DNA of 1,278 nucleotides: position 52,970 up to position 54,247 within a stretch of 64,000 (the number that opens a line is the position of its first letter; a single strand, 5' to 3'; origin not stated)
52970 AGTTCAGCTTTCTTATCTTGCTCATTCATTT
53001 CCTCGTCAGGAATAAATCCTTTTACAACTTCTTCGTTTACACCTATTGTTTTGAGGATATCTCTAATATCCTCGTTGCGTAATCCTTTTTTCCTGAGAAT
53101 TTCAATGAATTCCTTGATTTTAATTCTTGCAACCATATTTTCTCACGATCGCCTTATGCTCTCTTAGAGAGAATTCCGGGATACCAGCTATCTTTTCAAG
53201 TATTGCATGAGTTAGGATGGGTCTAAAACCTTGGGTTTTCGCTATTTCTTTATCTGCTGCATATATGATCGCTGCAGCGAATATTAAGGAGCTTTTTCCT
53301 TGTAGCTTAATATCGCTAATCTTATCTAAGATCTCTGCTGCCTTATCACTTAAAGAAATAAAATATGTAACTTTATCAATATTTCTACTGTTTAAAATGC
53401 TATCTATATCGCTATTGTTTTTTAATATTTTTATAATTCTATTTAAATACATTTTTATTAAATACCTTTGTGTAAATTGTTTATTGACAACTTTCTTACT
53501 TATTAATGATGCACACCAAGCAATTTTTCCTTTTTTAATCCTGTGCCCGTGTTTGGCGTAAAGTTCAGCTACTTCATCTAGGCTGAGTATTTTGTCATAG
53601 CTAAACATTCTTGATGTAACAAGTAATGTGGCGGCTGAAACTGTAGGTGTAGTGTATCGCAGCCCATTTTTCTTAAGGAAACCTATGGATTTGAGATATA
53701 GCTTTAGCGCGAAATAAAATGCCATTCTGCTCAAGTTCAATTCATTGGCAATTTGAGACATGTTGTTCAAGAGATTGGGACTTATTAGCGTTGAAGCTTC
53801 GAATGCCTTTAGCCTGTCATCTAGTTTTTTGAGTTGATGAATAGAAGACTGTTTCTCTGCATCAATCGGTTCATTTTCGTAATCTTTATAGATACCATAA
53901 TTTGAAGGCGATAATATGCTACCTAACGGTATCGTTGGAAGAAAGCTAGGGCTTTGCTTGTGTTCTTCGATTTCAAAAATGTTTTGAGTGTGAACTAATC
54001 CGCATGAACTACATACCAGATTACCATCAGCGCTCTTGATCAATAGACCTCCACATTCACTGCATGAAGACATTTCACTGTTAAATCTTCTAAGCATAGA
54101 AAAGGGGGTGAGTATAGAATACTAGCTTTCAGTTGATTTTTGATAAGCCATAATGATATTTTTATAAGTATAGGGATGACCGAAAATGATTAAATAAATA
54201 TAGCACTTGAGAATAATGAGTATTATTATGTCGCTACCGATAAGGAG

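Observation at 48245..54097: Type-IV-pilus-like locus with Zn-finger-bearing secretion ATPase, split TadC-like platform protein, pilin candidate and an adjacent divergent TFB paralogue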

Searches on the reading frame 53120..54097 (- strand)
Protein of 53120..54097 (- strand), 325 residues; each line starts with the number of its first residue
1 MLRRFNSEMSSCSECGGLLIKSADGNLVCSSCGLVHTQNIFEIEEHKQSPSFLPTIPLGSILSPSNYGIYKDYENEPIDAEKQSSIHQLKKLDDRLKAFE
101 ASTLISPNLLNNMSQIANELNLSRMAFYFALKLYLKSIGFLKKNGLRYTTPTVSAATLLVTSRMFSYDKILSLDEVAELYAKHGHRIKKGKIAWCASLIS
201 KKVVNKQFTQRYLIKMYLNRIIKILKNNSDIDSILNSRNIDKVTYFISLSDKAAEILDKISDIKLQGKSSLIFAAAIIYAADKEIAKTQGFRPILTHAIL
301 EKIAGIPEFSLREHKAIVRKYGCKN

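Call 3: search_protein_families(library=pfam, proteins=[window:53120-54097:-], max_evalue=1)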
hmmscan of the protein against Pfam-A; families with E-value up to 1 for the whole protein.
window:53120-54097:- (325 aa): 8 families
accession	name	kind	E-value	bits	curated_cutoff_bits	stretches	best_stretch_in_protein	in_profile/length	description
PF08271.17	Zn_Ribbon_TF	-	0.00039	20.4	29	1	12-40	3-33/43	TFIIB zinc-binding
PF00382.24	TFIIB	-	0.0043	17.5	23.6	0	250-283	26-60/92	Transcription factor TFIIB repeat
PF08792.16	A2L_zn_ribbon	-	0.012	15.8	22.9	1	11-37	5-32/33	A2L zinc ribbon domain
PF07374.17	DUF1492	-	0.02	15.5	21.5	0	87-132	46-93/100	Protein of unknown function (DUF1492)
PF13248.11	Zn_ribbon_3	-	0.044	13.7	27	1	9-35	2-25/26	zinc-ribbon domain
PF02150.21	Zn_ribbon_RPB9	-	0.083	13.2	25.2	1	12-33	4-28/36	RNA polymerases M/15 Kd subunit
PF06677.18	Auto_anti-p27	-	0.086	13.4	24.1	1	11-33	17-40/40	Sjogren's syndrome/scleroderma autoantigen 1 (Autoantigen p27)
PF07282.18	Cas12f1-like_TNB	-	0.23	12.1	26.3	1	11-37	30-51/60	Cas12f1-like, TNB domain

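Call 4: search_protein_families(library=ncbifam, proteins=[window:53120-54097:-], max_evalue=1)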
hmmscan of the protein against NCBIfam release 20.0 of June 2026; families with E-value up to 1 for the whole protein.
window:53120-54097:- (325 aa): 2 families
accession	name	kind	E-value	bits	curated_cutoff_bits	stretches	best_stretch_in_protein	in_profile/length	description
NF001658.0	PRK00423.1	subfamily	6e-08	32.1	384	2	71-232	89-239/312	transcription initiation factor IIB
NF034126.3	PRK09521.1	equivalog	0.0045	16.8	90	1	10-40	145-174/180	exosome complex RNA-binding protein Csl4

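Call 9: find_homologous_proteins(query=window:53120-54097:-, max_evalue=0.001)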
Query window:53120-54097:- (325 aa): 3 proteins with E <= 0.001 among 2385 candidates.
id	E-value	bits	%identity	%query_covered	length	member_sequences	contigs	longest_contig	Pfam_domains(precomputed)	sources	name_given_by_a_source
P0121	1.5e-202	689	100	98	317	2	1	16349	-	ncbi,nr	ncbi:MAG TPA: TFIIB-type zinc ribbon-containing protein [Geobacterales bacterium]|nr:TFIIB-type zinc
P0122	2.7e-120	419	61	97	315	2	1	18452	-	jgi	-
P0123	2.4e-102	360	50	98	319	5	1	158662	PF00382.25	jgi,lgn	jgi:transcription initiation factor TFIIIB Brf1 subunit/transcription initiation factor TFIIB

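Call 49: search_solved_structures(query=A9, max_evalue=0.01, show_alignments=1)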
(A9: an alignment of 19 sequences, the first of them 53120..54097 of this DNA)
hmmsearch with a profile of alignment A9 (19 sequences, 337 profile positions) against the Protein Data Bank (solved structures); distinct sequences matched with E-value up to 0.01: 14.
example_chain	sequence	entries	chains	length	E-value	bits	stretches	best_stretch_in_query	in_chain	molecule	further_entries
1d3u_B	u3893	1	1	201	2e-25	93.1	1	120-333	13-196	TRANSCRIPTION INITIATION FACTOR IIB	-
1ais_B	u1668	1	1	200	2.1e-25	93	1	120-333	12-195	PROTEIN (TRANSCRIPTION INITIATION FACTOR IIB)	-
29vf_M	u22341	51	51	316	5.9e-25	91.6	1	20-327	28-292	Transcription initiation factor IIB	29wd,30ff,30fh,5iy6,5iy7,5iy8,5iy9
5wh1_A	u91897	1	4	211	2e-21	80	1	116-327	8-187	Transcription initiation factor IIB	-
1tfb_A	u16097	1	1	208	2.4e-21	79.7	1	118-327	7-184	TFIIB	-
1c9b_A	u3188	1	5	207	2.6e-21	79.6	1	118-327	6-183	GENERAL TRANSCRIPTION FACTOR IIB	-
2phg_A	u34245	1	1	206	2.8e-21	79.5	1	118-327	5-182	Transcription initiation factor IIB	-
1vol_A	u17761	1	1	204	4.7e-20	75.4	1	119-327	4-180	PROTEIN (TRANSCRIPTION FACTOR IIB (TFIIB))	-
3k7a_M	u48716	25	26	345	5.5e-12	48.9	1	9-191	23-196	Transcription initiation factor IIB | TRANSCRIPTION INITIATION FACTOR IIB, SUA7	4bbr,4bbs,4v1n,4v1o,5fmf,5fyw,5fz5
7o4i_M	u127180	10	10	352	6.4e-12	48.7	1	9-191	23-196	Transcription initiation factor IIB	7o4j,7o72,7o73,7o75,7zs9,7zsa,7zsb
6eu0_Z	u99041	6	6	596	2e-07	33.9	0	115-179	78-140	Transcription factor IIIB 70 kDa subunit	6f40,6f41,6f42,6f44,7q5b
6cnb_R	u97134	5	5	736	5.2e-07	32.5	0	115-179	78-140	Transcription factor IIIB 70 kDa subunit,TATA-box-binding protein,Transcription factor III | Transcription factor IIIB 70 kDa subunit,TATA-box-binding protein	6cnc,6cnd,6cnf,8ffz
8ity_V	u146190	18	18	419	2.9e-06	30.1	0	112-190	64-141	Transcription factor IIIB 50 kDa subunit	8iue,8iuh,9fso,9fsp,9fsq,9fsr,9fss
1pft_A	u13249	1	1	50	5.9e-05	25.8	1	6-39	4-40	TFIIB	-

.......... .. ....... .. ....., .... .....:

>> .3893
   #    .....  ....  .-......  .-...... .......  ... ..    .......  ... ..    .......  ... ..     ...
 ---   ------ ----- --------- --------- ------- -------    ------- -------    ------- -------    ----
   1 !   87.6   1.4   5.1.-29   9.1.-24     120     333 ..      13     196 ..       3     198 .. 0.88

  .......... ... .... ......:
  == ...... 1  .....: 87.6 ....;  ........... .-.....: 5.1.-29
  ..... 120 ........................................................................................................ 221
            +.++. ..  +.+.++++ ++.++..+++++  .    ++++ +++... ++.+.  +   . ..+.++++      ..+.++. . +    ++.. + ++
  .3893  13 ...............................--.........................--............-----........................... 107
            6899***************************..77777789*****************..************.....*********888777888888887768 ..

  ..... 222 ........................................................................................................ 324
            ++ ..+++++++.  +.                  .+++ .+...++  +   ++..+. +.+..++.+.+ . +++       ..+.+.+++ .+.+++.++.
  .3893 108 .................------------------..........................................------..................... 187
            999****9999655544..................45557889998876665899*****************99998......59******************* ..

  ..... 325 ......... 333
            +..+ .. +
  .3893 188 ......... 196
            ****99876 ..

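Call 51: find_homologous_proteins(query=A10, max_evalue=0.00001)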
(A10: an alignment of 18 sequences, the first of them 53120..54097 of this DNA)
Query A10 (18 sequences) (325 aa, profile of the alignment): 79 proteins with E <= 0.00001 among 8000 candidates.
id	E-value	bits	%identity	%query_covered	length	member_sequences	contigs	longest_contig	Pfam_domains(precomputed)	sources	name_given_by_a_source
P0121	7.9e-103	362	100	98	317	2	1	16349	-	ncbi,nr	ncbi:MAG TPA: TFIIB-type zinc ribbon-containing protein [Geobacterales bacterium]|nr:TFIIB-type zinc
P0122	6.9e-102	359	61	97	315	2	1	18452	-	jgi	-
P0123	1.3e-101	359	50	98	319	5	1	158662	PF00382.25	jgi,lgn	jgi:transcription initiation factor TFIIIB Brf1 subunit/transcription initiation factor TFIIB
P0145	3.1e-95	338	50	98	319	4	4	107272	PF00382.25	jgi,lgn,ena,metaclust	metaclust:\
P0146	1.6e-90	322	20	93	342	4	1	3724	-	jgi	jgi:transcription initiation factor TFIIIB Brf1 subunit/transcription initiation factor TFIIB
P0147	2.1e-90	322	20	95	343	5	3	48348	-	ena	-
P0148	2.3e-90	322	20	95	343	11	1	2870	PF00382.25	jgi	jgi:transcription initiation factor TFIIIB Brf1 subunit/transcription initiation factor TFIIB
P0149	2.7e-90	321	22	93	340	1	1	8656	PF00382.25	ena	-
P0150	5.1e-90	320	21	95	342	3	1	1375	PF00382.25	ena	-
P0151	5.9e-90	320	21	95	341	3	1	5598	PF00382.25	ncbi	-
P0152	1.1e-89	319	21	93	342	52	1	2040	-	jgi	jgi:transcription initiation factor TFIIIB Brf1 subunit/transcription initiation factor TFIIB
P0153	1.4e-89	319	22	93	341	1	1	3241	-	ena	-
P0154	4.1e-89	317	21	93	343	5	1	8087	-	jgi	jgi:transcription initiation factor TFIIIB Brf1 subunit/transcription initiation factor TFIIB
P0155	5.7e-88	314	21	93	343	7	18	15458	-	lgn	-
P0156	8.9e-88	313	23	57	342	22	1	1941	-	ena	-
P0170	8.6e-84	300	20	93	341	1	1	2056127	-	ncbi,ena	-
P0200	1.3e-72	263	24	90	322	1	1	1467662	PF00382.25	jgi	jgi:transcription initiation factor TFIIIB Brf1 subunit/transcription initiation factor TFIIB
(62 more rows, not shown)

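Call 52: search_solved_structures(query=A10, max_evalue=0.01, show_alignments=0)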
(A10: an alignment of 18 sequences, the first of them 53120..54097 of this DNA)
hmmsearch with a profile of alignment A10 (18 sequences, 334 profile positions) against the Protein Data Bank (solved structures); distinct sequences matched with E-value up to 0.01: 16.
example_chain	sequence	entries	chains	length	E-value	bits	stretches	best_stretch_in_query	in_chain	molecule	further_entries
29vf_M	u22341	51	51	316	1.5e-17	67.3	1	21-324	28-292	Transcription initiation factor IIB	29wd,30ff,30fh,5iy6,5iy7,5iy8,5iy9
1d3u_B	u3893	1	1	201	6.4e-16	61.9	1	116-329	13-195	TRANSCRIPTION INITIATION FACTOR IIB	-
1ais_B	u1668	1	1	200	6.9e-16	61.8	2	116-241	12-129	PROTEIN (TRANSCRIPTION INITIATION FACTOR IIB)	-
5wh1_A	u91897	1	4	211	6.4e-15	58.6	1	111-324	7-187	Transcription initiation factor IIB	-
1tfb_A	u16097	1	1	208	8.4e-15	58.2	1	114-324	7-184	TFIIB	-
2phg_A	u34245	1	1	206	9.2e-15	58.1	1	115-324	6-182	Transcription initiation factor IIB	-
1c9b_A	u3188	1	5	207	9.3e-15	58.1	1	114-324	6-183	GENERAL TRANSCRIPTION FACTOR IIB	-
1vol_A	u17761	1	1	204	8.6e-14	54.9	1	115-324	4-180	PROTEIN (TRANSCRIPTION FACTOR IIB (TFIIB))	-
3k7a_M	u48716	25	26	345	4.7e-09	39.3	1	10-185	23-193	Transcription initiation factor IIB | TRANSCRIPTION INITIATION FACTOR IIB, SUA7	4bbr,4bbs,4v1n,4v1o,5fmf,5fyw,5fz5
7o4i_M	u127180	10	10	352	5e-09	39.2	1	10-185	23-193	Transcription initiation factor IIB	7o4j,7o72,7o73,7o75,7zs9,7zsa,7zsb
8ity_V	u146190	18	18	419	1.7e-05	27.7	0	110-186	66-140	Transcription factor IIIB 50 kDa subunit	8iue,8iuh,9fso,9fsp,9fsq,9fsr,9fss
6eu0_Z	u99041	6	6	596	3.2e-05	26.7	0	108-176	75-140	Transcription factor IIIB 70 kDa subunit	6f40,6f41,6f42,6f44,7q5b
6cnb_R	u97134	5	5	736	7.7e-05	25.5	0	108-176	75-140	Transcription factor IIIB 70 kDa subunit,TATA-box-binding protein,Transcription factor III | Transcription factor IIIB 70 kDa subunit,TATA-box-binding protein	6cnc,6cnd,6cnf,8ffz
1pft_A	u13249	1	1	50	0.00028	23.6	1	7-40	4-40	TFIIB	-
7oqy_Y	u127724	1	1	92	0.0081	18.8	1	9-41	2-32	DNA-directed RNA polymerase, subunit M (RpoM-2)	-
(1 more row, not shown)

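Call 63: predict_structure(alignment_id=A11)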
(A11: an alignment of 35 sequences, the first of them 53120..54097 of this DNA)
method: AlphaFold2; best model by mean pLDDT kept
length: 325 residues; sequences in the alignment: 35
mean_pLDDT: 79.2   pTM: 0.63
mean pLDDT of the five models: 79.2, 78.4, 76.8, 75.2, 74.1
residues with pLDDT >= 90: 154; 70-90: 90; 50-70: 35; < 50: 46
segments of 3 or more residues with pLDDT < 50: 1-8, 39-75
pLDDT, mean of each block of 10 residues (from residue 1): 46 77 80 68 33 37 35 50 69 60 76 92 88 92 93 95 80 94 94 94 88 92 93 96 97 94 81 94 95 94 89 80 58
secondary structure, 60 per line:
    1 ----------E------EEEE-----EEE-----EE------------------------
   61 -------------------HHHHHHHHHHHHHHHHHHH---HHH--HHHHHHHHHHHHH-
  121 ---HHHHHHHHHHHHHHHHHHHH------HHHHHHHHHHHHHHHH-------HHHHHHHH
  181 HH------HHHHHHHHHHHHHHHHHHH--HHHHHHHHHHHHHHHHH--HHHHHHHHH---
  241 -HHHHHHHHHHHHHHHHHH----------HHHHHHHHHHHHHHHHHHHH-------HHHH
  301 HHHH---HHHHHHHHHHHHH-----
elements in order: E18-21 E27-29 H80-98 H107-119 H124-143 H150-165 H173-182 H189-207 H210-226 H229-237 H242-259 H270-289 H297-304 H308-320

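Call 68: fold_search(model_id=the predicted structure, library=pdb)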
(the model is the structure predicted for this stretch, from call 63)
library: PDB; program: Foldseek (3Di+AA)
matches with E <= 10: 222; with E <= 0.001: 11
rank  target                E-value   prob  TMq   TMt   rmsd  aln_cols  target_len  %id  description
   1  7nvu_M                3.5e-06  1.00  0.35  0.38  15.2       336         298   15  RNA polymerase II core pre-initiation complex with open promoter DNA (released 2021-05-05)
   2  8wak_R                2.2e-05  1.00  0.36  0.40  15.3       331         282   15  Structure of transcribing complex 2 (TC2), the initially transcribing complex with Pol II positioned 2nt downstream of (released 2023-12-06)
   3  7egb_R                4.3e-05  1.00  0.35  0.43  14.9       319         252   15  TFIID-based holo PIC on SCP promoter (released 2021-05-05)
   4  8s51_M                6.0e-05  1.00  0.38  0.41  15.2       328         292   18  RNA polymerase II core initially transcribing complex with an ordered RNA of 8 nt (released 2024-04-17)
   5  8s5n_M                6.3e-05  1.00  0.34  0.40  16.1       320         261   18  RNA polymerase II core initially transcribing complex with an ordered RNA of 12 nt (released 2024-04-10)
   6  1d3u_B                1.1e-04  1.00  0.37  0.55   5.8       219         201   20  TATA-BINDING PROTEIN/TRANSCRIPTION FACTOR (II)B/BRE+TATA-BOX COMPLEX FROM PYROCOCCUS WOESEI (released 1999-11-15)
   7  7zs9_M                1.2e-04  1.00  0.38  0.39  16.5       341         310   13  Yeast RNA polymerase II transcription pre-initiation complex with the +1 nucleosome (complex A) (released 2022-11-16)
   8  7ena_BA               2.9e-04  1.00  0.32  0.39  17.2       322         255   16  TFIID-based PIC-Mediator holo-complex in pre-assembled state (pre-hPIC-MED) (released 2021-05-26)
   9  7zwc_M                3.3e-04  1.00  0.37  0.53   6.2       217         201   18  Structure of SNAPc:TBP-TFIIA-TFIIB sub-complex bound to U5 snRNA promoter (released 2022-11-30)
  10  7o4i_M                4.6e-04  1.00  0.37  0.39  16.2       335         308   13  Yeast RNA polymerase II transcription pre-initiation complex with initial transcription bubble (released 2021-06-16)
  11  1c9b_A                8.9e-04  1.00  0.36  0.50   6.3       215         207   18  CRYSTAL STRUCTURE OF A HUMAN TBP CORE DOMAIN-HUMAN TFIIB CORE DOMAIN COMPLEX BOUND TO AN EXTENDED, MODIFIED ADENOVIRAL (released 2000-01-10)
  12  9csk_C                2.0e-03  1.00  0.26  0.34  13.4       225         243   12  Crystal structure of CDK4 cyclin D1 in complex with atirmociclib (released 2025-03-26)
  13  9csk_A                3.4e-03  1.00  0.25  0.35  13.2       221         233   12  Crystal structure of CDK4 cyclin D1 in complex with atirmociclib (released 2025-03-26)
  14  4roc_A                6.6e-03  1.00  0.35  0.37   6.7       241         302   12  Human TFIIB-related factor 2 (Brf2) and TBP bound to U6#2 promoter (released 2015-12-30)
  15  6p8e_A                8.3e-03  1.00  0.27  0.34  18.4       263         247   13  Crystal structure of CDK4 in complex with CyclinD1 and P27 (released 2019-12-25)
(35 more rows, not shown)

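Call 79: find_encoding_contigs(protein=P0170, flank=8000, max_places=1)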
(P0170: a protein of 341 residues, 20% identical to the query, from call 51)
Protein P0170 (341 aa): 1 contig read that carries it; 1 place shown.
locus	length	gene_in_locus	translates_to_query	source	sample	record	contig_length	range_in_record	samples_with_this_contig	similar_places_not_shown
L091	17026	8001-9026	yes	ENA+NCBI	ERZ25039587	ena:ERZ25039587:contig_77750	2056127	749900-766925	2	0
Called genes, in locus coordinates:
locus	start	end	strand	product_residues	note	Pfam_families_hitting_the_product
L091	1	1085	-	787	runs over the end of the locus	PF00115:COX1, PF00510:COX3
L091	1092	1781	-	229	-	PF13473:Cupredoxin_1 (weak), PF00116:COX2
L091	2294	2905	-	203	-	-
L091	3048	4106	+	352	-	PF07185:DUF1404, PF09678:Caa3_CtaG (weak)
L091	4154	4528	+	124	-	PF01042:Ribonuc_L-PSP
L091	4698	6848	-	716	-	PF03030:H_PPase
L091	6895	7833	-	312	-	PF01916:DS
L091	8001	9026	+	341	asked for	-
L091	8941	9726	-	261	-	-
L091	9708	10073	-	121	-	-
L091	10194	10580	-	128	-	-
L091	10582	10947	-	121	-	-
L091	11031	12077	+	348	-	PF00437:T2SSE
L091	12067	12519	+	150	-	-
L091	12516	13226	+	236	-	-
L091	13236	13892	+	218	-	-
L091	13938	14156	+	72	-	-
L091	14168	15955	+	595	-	PF01935:DUF87, PF05872:HerA_C (faint)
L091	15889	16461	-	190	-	PF13238:AAA_18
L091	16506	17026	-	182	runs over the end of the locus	PF01625:PMSR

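Call 80: find_encoding_contigs(protein=P0200, flank=8000, max_places=1)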
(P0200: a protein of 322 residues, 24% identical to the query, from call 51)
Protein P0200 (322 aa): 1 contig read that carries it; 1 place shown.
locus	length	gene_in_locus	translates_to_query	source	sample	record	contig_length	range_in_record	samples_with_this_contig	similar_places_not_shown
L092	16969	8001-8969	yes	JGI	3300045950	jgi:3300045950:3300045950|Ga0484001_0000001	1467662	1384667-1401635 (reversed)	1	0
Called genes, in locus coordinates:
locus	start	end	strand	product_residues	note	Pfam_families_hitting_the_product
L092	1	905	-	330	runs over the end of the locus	PF00296:Bac_luciferase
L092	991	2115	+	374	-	PF22691:Thiolase_C_1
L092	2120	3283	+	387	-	PF00108:Thiolase_N, PF22691:Thiolase_C_1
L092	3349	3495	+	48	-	-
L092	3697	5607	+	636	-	PF16177:ACAS_N, PF00501:AMP-binding, PF13193:AMP-binding_C (weak)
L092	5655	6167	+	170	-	PF12172:zf-ChsH2 (weak), PF01796:OB_ChsH2_C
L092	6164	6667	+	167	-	PF12172:zf-ChsH2 (weak)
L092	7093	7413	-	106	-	-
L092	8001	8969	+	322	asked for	PF00382:TFIIB (faint)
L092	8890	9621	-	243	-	-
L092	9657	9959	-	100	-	-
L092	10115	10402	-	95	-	-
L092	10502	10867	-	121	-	-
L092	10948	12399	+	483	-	PF13191:AAA_16 (faint), PF00437:T2SSE, PF00005:ABC_tran (faint), PF13401:AAA_22 (weak)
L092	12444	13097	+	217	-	-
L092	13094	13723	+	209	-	-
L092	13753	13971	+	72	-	-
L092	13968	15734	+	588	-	PF01935:DUF87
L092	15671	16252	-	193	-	PF13238:AAA_18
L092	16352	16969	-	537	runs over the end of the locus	PF01564:Spermine_synth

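Call 101: search_protein_families(library=pfam, proteins=[L091:8941-9726:-, L091:9708-10073:-, L091:10194-10580:-, L091:10582-10947:-], max_evalue=0.1)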
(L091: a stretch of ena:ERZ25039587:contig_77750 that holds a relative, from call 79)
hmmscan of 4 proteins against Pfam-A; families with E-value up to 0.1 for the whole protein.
L091:8941-9726:- (261 aa): 0 families

L091:9708-10073:- (121 aa): 1 family
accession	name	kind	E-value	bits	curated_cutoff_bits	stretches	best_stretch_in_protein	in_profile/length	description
PF10463.15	Peptidase_U49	-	0.076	13.1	23.9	0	7-49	149-191/202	Peptidase U49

L091:10194-10580:- (128 aa): 0 families

L091:10582-10947:- (121 aa): 0 families
